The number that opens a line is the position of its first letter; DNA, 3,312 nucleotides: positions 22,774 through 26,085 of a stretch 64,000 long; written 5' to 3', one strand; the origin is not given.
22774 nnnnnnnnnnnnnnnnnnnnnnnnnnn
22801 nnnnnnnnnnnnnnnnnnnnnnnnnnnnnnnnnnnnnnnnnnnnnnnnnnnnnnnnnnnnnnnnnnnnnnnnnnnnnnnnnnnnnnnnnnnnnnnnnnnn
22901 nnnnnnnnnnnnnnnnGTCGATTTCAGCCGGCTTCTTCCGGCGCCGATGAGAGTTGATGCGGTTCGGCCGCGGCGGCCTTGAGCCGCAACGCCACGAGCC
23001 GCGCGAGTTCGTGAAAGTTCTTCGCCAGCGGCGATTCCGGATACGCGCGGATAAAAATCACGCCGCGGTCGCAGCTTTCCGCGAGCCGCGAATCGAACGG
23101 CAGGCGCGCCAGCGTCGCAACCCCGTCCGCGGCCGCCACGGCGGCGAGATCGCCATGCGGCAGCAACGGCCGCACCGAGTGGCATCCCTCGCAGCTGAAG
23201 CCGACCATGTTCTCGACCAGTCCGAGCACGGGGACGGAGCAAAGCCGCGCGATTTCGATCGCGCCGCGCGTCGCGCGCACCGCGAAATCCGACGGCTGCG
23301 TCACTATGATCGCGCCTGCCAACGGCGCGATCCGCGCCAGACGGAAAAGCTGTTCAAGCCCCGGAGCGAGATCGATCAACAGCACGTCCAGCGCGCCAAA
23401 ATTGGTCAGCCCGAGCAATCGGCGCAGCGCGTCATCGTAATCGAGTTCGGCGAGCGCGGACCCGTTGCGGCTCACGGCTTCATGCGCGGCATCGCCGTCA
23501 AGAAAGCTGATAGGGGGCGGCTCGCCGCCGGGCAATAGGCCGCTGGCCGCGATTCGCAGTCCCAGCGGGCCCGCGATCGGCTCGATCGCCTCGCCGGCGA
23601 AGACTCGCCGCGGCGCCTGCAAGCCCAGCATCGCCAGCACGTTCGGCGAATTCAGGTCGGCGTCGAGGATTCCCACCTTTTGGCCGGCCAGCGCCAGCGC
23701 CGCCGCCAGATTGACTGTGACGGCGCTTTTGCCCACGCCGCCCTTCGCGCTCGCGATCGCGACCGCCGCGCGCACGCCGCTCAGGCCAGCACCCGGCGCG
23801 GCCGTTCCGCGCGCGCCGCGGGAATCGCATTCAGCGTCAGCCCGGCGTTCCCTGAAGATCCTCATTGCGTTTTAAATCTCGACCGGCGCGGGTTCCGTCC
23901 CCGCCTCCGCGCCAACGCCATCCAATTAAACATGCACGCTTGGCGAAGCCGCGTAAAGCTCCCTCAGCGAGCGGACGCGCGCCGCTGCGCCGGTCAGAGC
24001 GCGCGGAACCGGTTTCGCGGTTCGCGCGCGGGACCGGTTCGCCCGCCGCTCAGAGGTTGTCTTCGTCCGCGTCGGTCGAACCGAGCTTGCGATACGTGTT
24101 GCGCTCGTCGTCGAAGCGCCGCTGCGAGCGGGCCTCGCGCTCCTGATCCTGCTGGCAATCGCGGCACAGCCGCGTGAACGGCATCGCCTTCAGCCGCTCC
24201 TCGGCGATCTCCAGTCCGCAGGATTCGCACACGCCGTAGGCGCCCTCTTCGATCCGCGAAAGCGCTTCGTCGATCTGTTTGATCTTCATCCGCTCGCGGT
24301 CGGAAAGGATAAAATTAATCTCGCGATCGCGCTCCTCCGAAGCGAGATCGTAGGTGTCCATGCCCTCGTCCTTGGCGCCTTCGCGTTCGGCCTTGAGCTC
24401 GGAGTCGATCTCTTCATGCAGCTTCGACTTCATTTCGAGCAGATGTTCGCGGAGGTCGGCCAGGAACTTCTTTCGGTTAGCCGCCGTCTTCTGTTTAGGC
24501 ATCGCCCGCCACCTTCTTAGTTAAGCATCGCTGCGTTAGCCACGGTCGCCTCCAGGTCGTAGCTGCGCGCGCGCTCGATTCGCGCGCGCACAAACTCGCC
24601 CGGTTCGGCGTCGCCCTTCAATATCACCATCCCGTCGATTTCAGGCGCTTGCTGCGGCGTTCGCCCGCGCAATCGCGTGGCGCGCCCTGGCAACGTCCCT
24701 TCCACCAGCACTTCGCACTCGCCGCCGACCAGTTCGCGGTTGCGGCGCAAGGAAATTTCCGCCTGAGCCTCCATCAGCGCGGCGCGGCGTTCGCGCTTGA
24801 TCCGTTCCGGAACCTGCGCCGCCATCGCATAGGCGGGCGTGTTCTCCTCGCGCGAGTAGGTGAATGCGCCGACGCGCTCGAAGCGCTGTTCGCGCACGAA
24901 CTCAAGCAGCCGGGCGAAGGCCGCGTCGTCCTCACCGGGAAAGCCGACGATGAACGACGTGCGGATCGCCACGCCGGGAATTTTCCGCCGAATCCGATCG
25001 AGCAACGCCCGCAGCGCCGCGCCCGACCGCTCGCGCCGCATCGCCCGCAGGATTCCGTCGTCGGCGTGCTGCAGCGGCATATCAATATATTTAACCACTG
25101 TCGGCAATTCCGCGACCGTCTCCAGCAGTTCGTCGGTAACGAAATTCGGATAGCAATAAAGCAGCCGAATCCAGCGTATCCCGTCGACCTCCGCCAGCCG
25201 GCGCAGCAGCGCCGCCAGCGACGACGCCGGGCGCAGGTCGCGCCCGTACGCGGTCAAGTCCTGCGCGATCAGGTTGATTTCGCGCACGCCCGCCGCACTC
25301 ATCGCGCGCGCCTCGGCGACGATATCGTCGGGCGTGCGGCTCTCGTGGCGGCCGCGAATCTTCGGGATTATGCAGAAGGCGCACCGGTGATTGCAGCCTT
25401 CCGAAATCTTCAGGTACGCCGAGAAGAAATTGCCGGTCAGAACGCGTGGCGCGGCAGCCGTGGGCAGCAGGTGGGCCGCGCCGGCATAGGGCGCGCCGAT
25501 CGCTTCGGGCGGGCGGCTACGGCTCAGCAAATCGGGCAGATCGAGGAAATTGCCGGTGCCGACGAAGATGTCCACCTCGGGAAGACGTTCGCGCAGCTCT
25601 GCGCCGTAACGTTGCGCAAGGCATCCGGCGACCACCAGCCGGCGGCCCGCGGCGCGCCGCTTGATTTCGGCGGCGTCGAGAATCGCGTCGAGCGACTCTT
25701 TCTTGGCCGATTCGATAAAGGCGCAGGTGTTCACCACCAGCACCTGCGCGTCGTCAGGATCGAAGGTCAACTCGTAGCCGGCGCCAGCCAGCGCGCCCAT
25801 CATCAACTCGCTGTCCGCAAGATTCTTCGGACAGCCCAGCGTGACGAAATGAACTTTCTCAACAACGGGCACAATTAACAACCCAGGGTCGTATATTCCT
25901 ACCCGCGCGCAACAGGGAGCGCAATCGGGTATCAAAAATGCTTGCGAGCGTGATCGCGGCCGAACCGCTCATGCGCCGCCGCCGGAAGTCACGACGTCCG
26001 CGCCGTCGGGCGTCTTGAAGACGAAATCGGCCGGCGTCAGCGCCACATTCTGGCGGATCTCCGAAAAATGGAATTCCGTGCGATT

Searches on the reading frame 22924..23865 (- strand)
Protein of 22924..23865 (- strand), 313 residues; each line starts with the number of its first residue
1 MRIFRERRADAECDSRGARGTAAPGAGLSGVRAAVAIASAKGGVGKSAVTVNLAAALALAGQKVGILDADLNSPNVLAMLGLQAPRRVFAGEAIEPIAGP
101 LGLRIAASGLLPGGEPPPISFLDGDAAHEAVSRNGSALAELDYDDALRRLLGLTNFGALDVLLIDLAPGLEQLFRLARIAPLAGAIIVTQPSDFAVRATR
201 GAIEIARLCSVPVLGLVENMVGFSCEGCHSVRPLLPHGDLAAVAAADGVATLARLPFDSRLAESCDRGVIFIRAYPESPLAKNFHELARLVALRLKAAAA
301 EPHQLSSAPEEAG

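Call 61: search_protein_families(library=pfam, proteins=[window:22924-23865:-], max_evalue=0.00001)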
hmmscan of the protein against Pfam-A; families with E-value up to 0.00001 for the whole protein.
window:22924-23865:- (313 aa): 3 families
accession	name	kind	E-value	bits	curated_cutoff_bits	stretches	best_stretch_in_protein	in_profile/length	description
PF10609.15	ParA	-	2.5e-48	165.1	27.1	1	31-291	2-245/246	NUBPL iron-transfer P-loop NTPase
PF01656.29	CbiA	-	3e-12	47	25.4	1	35-217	1-109/125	CobQ/CobB/MinD/ParA nucleotide binding domain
PF13614.12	AAA_31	-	2.4e-09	37.8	27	1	35-71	4-40/177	AAA domain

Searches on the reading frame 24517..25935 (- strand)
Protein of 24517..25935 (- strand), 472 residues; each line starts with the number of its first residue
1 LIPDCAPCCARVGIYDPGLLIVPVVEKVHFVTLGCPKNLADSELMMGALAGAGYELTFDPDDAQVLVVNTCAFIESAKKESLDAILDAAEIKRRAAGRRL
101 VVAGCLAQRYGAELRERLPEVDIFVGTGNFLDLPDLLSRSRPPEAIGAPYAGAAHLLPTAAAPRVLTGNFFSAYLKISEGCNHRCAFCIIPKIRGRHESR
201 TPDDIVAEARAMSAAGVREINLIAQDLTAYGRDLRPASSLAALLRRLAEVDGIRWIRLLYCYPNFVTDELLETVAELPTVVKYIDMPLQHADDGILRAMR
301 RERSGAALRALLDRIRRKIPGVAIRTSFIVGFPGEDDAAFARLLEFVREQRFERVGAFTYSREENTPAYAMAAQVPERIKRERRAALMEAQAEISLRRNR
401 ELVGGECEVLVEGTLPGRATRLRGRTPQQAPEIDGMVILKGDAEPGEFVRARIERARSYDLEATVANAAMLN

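Call 61: search_protein_families(library=pfam, proteins=[window:24517-25935:-], max_evalue=0.00001)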
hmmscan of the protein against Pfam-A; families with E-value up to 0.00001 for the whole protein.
window:24517-25935:- (472 aa): 4 families
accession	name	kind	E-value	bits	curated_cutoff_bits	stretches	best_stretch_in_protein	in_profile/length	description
PF00919.26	UPF0004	-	5.3e-28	97.4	27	1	27-126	1-98/98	Uncharacterized protein family UPF0004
PF04055.27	Radical_SAM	-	9.7e-25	88.1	29.5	1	176-347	2-166/166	Radical SAM superfamily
PF18693.7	TRAM_2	-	7.1e-14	52.2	27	1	403-465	1-62/63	TRAM domain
PF01938.26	TRAM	-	2.5e-06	27.7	21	1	401-465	2-60/61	TRAM domain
